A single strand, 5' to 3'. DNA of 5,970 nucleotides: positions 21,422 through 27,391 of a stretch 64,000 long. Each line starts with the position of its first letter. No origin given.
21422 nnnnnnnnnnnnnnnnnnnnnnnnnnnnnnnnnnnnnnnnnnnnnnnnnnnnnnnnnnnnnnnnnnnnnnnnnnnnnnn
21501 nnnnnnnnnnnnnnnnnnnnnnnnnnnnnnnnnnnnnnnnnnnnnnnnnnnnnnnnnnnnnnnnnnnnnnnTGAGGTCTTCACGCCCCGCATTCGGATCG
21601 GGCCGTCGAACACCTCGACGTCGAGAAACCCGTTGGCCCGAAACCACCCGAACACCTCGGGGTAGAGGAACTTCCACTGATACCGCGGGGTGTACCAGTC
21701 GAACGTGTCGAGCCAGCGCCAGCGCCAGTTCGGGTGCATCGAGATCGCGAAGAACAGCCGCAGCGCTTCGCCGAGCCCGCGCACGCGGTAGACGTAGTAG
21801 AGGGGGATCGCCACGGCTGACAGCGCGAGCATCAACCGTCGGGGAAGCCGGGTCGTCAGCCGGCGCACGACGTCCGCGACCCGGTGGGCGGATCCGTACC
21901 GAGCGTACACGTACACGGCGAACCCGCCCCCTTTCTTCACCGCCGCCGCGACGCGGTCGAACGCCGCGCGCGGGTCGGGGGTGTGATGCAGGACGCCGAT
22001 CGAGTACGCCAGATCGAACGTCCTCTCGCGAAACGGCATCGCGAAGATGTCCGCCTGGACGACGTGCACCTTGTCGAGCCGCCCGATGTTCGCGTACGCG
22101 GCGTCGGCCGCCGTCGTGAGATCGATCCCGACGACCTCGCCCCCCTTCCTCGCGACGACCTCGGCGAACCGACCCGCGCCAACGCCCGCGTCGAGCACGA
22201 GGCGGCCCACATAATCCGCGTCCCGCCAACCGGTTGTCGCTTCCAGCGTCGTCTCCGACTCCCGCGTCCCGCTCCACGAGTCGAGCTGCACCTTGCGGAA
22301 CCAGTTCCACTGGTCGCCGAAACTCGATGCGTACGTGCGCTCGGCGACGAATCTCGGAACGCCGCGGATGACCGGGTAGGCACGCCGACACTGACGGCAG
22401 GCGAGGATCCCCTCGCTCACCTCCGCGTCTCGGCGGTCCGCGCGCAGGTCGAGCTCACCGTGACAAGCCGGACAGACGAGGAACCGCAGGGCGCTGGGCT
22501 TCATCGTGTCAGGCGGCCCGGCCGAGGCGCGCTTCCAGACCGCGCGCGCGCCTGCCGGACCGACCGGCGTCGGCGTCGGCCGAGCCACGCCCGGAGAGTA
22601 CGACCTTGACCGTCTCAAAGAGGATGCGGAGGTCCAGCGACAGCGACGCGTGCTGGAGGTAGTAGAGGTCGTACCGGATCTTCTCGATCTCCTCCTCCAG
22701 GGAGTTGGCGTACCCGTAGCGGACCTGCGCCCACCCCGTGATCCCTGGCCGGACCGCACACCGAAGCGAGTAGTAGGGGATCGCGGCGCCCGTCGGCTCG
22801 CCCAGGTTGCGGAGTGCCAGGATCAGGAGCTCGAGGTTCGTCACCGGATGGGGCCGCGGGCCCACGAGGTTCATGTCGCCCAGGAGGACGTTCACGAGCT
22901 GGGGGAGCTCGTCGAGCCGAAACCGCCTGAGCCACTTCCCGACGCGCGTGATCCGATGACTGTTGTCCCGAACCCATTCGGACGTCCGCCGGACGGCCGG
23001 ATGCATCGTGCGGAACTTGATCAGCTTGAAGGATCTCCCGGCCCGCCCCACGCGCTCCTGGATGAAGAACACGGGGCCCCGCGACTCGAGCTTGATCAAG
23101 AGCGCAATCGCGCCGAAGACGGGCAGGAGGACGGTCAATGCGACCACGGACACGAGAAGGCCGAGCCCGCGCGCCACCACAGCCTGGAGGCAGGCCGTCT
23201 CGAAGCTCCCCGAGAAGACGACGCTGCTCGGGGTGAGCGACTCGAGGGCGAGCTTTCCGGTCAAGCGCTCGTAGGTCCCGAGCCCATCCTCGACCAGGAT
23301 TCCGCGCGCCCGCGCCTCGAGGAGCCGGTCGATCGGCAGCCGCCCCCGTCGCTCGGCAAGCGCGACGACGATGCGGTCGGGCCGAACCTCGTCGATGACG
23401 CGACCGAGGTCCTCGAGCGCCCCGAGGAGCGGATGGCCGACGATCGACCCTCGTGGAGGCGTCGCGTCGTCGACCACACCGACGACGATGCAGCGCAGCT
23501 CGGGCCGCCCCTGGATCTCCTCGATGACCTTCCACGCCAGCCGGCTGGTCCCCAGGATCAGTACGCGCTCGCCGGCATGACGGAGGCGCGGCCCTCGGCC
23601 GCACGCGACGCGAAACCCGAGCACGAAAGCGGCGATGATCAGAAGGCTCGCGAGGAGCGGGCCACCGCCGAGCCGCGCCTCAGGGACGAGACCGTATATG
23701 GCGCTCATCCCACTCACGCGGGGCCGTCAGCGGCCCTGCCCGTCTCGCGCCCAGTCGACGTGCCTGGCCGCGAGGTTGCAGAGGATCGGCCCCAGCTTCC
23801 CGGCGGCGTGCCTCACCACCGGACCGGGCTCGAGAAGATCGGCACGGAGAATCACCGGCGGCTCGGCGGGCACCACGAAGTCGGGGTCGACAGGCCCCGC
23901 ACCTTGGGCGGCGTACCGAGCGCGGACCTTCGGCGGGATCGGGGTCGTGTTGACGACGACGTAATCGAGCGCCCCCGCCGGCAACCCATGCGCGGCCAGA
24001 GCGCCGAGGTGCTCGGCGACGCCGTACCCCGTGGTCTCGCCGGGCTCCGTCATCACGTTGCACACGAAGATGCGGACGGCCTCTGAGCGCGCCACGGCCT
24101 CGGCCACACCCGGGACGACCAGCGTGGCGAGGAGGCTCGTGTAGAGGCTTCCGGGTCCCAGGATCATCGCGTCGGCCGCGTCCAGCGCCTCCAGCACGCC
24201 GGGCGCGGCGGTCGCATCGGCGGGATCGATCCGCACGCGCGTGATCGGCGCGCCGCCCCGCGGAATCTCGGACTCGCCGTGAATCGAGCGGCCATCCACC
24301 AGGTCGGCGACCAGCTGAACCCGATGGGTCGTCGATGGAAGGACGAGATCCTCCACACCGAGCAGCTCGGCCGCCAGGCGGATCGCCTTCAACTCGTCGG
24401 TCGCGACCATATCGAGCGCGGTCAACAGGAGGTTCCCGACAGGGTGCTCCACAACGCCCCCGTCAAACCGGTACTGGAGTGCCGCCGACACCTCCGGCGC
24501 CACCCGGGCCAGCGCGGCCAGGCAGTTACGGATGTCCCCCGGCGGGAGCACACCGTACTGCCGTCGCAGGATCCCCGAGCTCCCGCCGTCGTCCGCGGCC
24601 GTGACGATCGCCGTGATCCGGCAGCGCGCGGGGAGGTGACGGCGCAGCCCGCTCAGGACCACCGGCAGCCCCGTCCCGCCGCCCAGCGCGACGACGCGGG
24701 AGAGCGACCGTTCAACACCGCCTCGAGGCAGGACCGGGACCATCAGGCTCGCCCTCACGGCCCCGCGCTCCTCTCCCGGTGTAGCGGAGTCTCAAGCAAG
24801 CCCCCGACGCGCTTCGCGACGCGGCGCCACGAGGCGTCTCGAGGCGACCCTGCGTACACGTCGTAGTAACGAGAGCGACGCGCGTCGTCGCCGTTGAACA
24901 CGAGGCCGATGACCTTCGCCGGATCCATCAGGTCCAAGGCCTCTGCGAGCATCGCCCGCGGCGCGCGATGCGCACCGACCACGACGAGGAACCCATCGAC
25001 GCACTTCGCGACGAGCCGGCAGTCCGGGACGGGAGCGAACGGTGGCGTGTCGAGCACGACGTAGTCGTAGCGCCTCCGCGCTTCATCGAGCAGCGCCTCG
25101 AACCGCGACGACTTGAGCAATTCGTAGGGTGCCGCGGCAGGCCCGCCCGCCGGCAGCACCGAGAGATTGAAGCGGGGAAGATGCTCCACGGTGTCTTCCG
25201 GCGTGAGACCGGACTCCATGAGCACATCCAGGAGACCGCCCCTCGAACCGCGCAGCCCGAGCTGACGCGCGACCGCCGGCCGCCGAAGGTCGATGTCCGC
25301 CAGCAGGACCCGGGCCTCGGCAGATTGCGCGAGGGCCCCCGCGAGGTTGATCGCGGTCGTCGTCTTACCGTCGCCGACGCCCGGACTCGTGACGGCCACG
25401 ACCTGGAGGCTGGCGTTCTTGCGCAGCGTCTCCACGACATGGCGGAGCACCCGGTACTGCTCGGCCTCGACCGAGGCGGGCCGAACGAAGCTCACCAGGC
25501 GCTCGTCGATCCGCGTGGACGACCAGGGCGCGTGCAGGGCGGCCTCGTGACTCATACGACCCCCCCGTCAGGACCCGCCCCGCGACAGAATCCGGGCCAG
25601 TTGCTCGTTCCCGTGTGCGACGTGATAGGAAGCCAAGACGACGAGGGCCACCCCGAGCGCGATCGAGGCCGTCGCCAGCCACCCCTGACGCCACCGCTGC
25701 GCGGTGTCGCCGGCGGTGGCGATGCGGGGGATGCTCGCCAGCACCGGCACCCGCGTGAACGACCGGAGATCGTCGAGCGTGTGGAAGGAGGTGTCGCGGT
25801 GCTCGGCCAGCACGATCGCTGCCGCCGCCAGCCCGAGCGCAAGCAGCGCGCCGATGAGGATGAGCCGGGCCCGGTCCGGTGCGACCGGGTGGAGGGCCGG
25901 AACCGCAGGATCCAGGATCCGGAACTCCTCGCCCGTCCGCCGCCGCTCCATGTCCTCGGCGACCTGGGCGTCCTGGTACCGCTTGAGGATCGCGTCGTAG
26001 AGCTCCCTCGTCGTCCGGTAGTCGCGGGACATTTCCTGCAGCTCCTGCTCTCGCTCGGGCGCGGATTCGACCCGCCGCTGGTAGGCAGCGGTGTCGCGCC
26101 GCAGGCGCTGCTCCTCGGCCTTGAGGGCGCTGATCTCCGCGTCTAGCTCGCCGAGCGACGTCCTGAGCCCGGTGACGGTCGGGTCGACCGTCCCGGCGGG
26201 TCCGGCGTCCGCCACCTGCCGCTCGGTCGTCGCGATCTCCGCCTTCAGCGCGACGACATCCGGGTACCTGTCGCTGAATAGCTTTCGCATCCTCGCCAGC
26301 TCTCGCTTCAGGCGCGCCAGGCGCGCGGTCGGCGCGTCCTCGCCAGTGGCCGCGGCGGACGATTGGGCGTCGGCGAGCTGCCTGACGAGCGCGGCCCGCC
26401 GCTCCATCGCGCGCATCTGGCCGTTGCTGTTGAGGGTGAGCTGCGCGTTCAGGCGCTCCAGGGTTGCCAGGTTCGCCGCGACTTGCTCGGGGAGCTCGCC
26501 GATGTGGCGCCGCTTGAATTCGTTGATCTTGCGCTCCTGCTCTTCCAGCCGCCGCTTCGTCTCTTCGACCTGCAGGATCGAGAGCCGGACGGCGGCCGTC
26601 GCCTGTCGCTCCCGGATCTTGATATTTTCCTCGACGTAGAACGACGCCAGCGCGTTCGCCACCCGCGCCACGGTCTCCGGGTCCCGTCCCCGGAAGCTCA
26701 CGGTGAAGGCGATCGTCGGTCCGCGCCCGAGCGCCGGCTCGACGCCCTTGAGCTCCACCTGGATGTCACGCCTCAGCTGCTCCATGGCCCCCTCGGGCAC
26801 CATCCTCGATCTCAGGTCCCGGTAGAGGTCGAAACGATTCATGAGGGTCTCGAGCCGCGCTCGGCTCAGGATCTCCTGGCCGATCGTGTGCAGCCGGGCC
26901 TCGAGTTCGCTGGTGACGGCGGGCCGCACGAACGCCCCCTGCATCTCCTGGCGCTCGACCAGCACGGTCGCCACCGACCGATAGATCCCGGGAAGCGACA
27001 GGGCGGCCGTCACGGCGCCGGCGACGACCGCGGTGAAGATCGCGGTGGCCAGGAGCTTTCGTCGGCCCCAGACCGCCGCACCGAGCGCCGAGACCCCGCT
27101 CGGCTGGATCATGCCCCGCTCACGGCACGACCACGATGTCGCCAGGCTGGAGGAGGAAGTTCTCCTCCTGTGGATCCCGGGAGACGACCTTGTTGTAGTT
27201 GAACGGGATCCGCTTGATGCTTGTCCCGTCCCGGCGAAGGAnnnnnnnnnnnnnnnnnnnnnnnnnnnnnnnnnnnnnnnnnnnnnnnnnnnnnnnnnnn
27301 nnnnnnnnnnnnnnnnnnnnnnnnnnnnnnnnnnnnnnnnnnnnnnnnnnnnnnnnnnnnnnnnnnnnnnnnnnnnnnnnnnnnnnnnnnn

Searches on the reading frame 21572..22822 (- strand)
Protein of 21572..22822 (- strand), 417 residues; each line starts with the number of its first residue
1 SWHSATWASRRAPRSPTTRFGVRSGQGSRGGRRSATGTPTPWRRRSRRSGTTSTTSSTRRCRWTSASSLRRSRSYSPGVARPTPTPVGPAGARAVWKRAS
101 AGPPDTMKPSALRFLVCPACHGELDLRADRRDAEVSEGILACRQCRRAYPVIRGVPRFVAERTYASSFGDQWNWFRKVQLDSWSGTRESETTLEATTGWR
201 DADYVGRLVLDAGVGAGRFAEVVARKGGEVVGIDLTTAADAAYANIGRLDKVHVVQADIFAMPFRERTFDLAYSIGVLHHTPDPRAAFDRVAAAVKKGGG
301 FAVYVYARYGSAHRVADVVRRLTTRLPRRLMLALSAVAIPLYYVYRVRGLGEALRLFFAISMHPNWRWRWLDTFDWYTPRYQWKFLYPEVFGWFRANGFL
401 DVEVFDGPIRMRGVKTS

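Call 10: search_protein_families(library=pfam, max_evalue=0.001, proteins=[window:21572-22822:-])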
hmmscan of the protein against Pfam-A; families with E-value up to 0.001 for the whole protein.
window:21572-22822:- (417 aa): 7 families
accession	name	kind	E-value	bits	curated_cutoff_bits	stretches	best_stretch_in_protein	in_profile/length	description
PF08241.18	Methyltransf_11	-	6.3e-19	68.8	21.2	1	210-302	1-94/95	Methyltransferase domain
PF13649.12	Methyltransf_25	-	1.2e-16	61.6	27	1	209-299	1-97/97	Methyltransferase domain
PF08242.18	Methyltransf_12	-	3.9e-14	53.6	30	1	210-300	1-97/98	Methyltransferase domain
PF13489.12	Methyltransf_23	-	1.5e-12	48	27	1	209-310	26-123/164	Methyltransferase domain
PF13847.12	Methyltransf_31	-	4.2e-12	46.4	27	1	209-303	7-109/145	Methyltransferase domain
PF03966.22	Trm112p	-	9.5e-09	35.5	22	1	112-154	5-40/40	Trm112p-like protein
PF08003.17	Methyltransf_9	-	0.00012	21.6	23.8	1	203-302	113-216/315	Protein of unknown function (DUF1698)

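Call 12: search_protein_families(library=ncbifam, max_evalue=0.00001, proteins=[window:21572-22822:-])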
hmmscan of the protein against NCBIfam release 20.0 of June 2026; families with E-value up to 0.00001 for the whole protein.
window:21572-22822:- (417 aa): 15 families
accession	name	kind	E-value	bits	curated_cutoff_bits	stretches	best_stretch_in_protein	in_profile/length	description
NF038101.1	Trm112_arch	equivalog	9.3e-12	44.9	77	1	107-157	1-52/59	methytransferase partner Trm112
NF045667.1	MTase_DVU1556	equivalog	6.3e-10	38.9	155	1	206-308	23-125/213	DVU_1556 family methyltransferase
NF047649.1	MTase_UXPK_star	exception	1.4e-09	37.3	460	1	205-303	77-181/283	methyltransferase/UXPK-star double selenoprotein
TIGR00452.1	TIGR00452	equivalog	8.6e-08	31.3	275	1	204-300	116-216/316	tRNA 5-methoxyuridine(34)/uridine 5-oxyacetic acid(34) synthase CmoB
TIGR01983.1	UbiG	equivalog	1.1e-07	31.5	102.95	1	203-301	47-149/228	bifunctional 2-polyprenyl-6-hydroxyphenol methylase/3-demethylubiquinol 3-O-methyltransferase UbiG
TIGR02072.1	BioC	equivalog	1.4e-07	31.6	184.95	1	207-303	36-132/244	malonyl-ACP O-methyltransferase BioC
TIGR04290.1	meth_Rta_06860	hypoth_equivalog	1.5e-07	31.1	300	1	202-296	46-143/226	TIGR04290 family methyltransferase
NF011650.0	PRK15068.1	equivalog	1.7e-07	30.5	209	1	205-300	122-222/324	tRNA 5-methoxyuridine(34)/uridine 5-oxyacetic acid(34) synthase CmoB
NF041537.1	ArsM_AhpD_UU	exception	2.5e-07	29.8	510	1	206-302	77-179/345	arsenite methyltransferase/AhpD domain selenoprotein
NF007610.0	PRK10258.1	equivalog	3.2e-07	29.9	342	1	208-303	45-138/251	malonyl-ACP O-methyltransferase BioC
TIGR02021.1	BchM-ChlM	equivalog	8.6e-07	28.6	158.9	1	197-297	45-149/218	magnesium protoporphyrin IX methyltransferase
NF001241.0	PRK00216.1-2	equivalog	3.1e-06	27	327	1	205-327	51-171/231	demethylmenaquinone methyltransferase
NF008823.0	PRK11873.1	subfamily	3.4e-06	26.8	263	1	206-303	78-181/272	arsenite methyltransferase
NF041536.1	ArsM_DUF2284_UU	exception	6.4e-06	24.8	575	1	206-303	77-180/459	arsenite methyltransferase/DUF2284 domain selenoprotein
NF011527.0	PRK14968.1-1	equivalog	9.7e-06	25.4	242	0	193-272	23-97/192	putative methyltransferase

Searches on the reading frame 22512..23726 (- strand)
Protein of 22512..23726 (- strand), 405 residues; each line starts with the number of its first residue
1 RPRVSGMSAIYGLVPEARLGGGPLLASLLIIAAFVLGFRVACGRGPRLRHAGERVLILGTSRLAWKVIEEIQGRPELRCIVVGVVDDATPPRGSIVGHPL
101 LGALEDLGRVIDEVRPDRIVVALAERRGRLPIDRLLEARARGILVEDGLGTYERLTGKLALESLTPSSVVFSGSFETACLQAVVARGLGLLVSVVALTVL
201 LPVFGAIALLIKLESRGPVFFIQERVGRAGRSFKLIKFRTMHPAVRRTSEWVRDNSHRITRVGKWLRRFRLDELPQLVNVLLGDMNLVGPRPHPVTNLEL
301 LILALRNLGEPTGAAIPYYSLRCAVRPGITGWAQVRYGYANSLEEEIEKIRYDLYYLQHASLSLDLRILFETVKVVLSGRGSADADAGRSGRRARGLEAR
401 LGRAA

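Call 10: search_protein_families(library=pfam, max_evalue=0.001, proteins=[window:22512-23726:-])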
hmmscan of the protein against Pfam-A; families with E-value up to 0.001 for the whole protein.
window:22512-23726:- (405 aa): 2 families
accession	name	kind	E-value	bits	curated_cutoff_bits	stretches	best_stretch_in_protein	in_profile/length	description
PF02397.22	Bac_transf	-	4.1e-60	202.8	27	1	188-377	4-178/179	Bacterial sugar transferase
PF13727.12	CoA_binding_3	-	6.6e-05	23.4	25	1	46-127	71-153/175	CoA-binding domain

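Call 12: search_protein_families(library=ncbifam, max_evalue=0.00001, proteins=[window:22512-23726:-])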
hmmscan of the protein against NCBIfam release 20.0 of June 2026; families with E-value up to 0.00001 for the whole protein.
window:22512-23726:- (405 aa): 10 families
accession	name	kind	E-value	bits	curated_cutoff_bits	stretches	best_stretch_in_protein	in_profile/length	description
TIGR03013.1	EpsB_2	subfamily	3e-97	326.5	393.35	1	6-382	77-442/443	TIGR03013 family XrtA/PEP-CTERM system glycosyltransferase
TIGR03025.1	EPS_sugtrans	subfamily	8.1e-92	308.8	295.55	1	23-382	92-444/445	exopolysaccharide biosynthesis polyprenyl glycosylphosphotransferase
TIGR03023.1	WcaJ_sugtrans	equivalog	2e-75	254.8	410.75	1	27-380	104-450/453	undecaprenyl-phosphate glucose phosphotransferase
TIGR03022.1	WbaP_sugtrans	subfamily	4.2e-48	164.7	403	1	50-381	123-454/456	undecaprenyl-phosphate galactose phosphotransferase WbaP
NF007518.0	PRK10124.1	equivalog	1.5e-42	146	684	1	52-373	144-454/464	undecaprenyl-phosphate glucose phosphotransferase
NF050817.1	PolSacchBiosHfsE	equivalog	5.8e-42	144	750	1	53-380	141-463/467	polysaccharide biosynthesis protein HfsE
NF052601.1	undeca_RfbP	equivalog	3.1e-37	128.2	330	1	180-378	40-237/244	undecaprenyl-phosphate galactose phosphotransferase family protein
NF041877.1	EPS_EpsZ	equivalog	6.2e-37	127.3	800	1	180-382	261-458/459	exopolysaccharide biosynthesis polyisoprenyl-phosphate hexose-1-phosphate transferase EpsZ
NF045514.1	glycotran_HepC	equivalog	4.5e-25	88.2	140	1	183-293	115-212/220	heterocyst development glycosyltransferase HepC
NF011751.0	PRK15204.1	equivalog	1.1e-19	70.4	907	1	186-381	281-474/476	undecaprenyl-phosphate galactose phosphotransferase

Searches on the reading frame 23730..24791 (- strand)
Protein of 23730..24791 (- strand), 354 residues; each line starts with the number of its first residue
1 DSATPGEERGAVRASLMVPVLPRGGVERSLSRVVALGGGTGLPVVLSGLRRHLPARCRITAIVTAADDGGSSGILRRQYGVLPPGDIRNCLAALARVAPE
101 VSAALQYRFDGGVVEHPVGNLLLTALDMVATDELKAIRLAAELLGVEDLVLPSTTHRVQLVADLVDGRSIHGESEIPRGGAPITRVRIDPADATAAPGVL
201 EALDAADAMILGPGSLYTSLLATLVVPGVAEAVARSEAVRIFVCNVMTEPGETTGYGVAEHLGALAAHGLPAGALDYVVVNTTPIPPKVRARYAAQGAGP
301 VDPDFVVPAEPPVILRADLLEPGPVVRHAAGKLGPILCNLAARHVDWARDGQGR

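Call 10: search_protein_families(library=pfam, max_evalue=0.001, proteins=[window:23730-24791:-])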
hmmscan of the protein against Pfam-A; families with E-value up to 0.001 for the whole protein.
window:23730-24791:- (354 aa): 1 family
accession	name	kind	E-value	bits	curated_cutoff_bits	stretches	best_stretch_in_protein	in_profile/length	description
PF01933.23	CofD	-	3e-87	292.9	30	1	33-305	1-274/290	2-phospho-L-lactate transferase CofD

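Call 12: search_protein_families(library=ncbifam, max_evalue=0.00001, proteins=[window:23730-24791:-])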
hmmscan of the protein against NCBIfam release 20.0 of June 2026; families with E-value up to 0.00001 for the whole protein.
window:23730-24791:- (354 aa): 3 families
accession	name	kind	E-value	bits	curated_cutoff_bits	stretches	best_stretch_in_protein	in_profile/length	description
TIGR01826.1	CofD_related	subfamily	5.6e-90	301.9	196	1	33-340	1-308/310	uridine diphosphate-N-acetylglucosamine-binding protein YvcK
TIGR04357.1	CofD_rel_GAK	hypoth_equivalog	4.8e-24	85.4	340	2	118-267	138-299/368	GAK system CofD-like protein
TIGR01819.1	F420_cofD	equivalog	6.9e-08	31.8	257.45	0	179-239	161-222/301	2-phospho-L-lactate transferase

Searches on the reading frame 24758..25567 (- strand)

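Call 10: search_protein_families(library=pfam, max_evalue=0.001, proteins=[window:24758-25567:-])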
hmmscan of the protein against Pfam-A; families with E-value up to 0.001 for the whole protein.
window:24758-25567:- (270 aa): 6 families
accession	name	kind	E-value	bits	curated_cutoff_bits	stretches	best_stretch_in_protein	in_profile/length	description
PF13614.12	AAA_31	-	2.4e-12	47.6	27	1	55-177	2-128/177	AAA domain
PF01656.29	CbiA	-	8.4e-08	32.7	25.4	1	57-152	1-54/125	CobQ/CobB/MinD/ParA nucleotide binding domain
PF10609.15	ParA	-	2.7e-07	30.7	27.1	1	55-215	4-161/246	NUBPL iron-transfer P-loop NTPase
PF09140.17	MipZ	-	8.1e-06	25.8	20.7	1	59-176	5-109/262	ATPase MipZ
PF01268.25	FTHFS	-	0.00018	20.4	27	1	41-111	44-110/556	Formate--tetrahydrofolate ligase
PF00448.28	SRP54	-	0.00046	20.3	22.7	0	65-110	11-55/196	SRP54-type protein, GTPase domain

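Call 12: search_protein_families(library=ncbifam, max_evalue=0.00001, proteins=[window:24758-25567:-])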
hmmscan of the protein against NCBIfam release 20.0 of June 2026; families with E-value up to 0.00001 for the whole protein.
window:24758-25567:- (270 aa): 12 families
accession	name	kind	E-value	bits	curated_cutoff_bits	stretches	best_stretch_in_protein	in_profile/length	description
TIGR03018.1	pepcterm_TyrKin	hypoth_equivalog_domain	3.7e-40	137.5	230.65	1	29-225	6-207/207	XrtA-associated tyrosine autokinase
TIGR01007.1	eps_fam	subfamily_domain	6e-33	114.1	108.05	1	36-238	1-203/204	polysaccharide biosynthesis tyrosine autokinase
TIGR03029.1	EpsG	equivalog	2.1e-28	99.2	313.8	1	14-217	63-260/274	chain length determinant protein tyrosine kinase EpsG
TIGR01005.1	eps_transp_fam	subfamily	3.2e-25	88.5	411.7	1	8-234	502-726/754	exopolysaccharide transport protein family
NF007350.0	PRK09841.1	equivalog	5e-19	67.9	1248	1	26-197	503-671/726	tyrosine-protein kinase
NF008568.0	PRK11519.1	equivalog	8.2e-19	67.2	1068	1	23-196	495-665/720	tyrosine-protein kinase Wzc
NF041546.1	ParA_partition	equivalog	1.3e-09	38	180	0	56-95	1-39/203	ParA family partition ATPase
TIGR01968.1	minD_bact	equivalog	2.1e-08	33.9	212.9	1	55-175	2-120/261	septum site-determining protein MinD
TIGR03453.1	partition_RepA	equivalog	1.2e-07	31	348.45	0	40-93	90-142/387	plasmid partitioning protein RepA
TIGR01969.1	minD_arch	subfamily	4.7e-07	29.2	201.75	1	56-175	2-117/251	cell division ATPase MinD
NF047398.1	AAA_KGGVGR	domain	4.1e-06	27.3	90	0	63-144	11-103/190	KGGVGR-motif variant AAA ATPase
NF008669.0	PRK11670.1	equivalog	7.8e-06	25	348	0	45-114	98-166/369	iron-sulfur cluster carrier protein ApbC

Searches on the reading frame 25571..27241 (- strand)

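Call 10: search_protein_families(library=pfam, max_evalue=0.001, proteins=[window:25571-27241:-])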
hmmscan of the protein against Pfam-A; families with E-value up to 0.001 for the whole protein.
window:25571-27241:- (557 aa): 1 family
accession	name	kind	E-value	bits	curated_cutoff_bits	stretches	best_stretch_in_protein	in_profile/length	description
PF13807.11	GNVR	-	2e-08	34.5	27.7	1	398-477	3-78/82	G-rich domain on putative tyrosine kinase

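Call 12: search_protein_families(library=ncbifam, max_evalue=0.00001, proteins=[window:25571-27241:-])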
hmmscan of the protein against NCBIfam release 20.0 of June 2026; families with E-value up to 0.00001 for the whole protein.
window:25571-27241:- (557 aa): 5 families
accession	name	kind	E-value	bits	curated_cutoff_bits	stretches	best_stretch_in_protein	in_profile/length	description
TIGR03007.1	pepcterm_ChnLen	equivalog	4.2e-85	285.8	278.85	1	60-537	12-493/498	XrtA system polysaccharide chain length determinant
TIGR03017.1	EpsF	equivalog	2.1e-21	76.2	422.75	1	57-504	10-443/444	chain length determinant protein EpsF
NF008568.0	PRK11519.1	equivalog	3.2e-16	58.7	1068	1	375-492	346-459/720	tyrosine-protein kinase Wzc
NF007350.0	PRK09841.1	equivalog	7.6e-16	57.4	1248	1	371-506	342-472/726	tyrosine-protein kinase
TIGR01005.1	eps_transp_fam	subfamily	7.8e-14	50.8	411.7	1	116-513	98-486/754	exopolysaccharide transport protein family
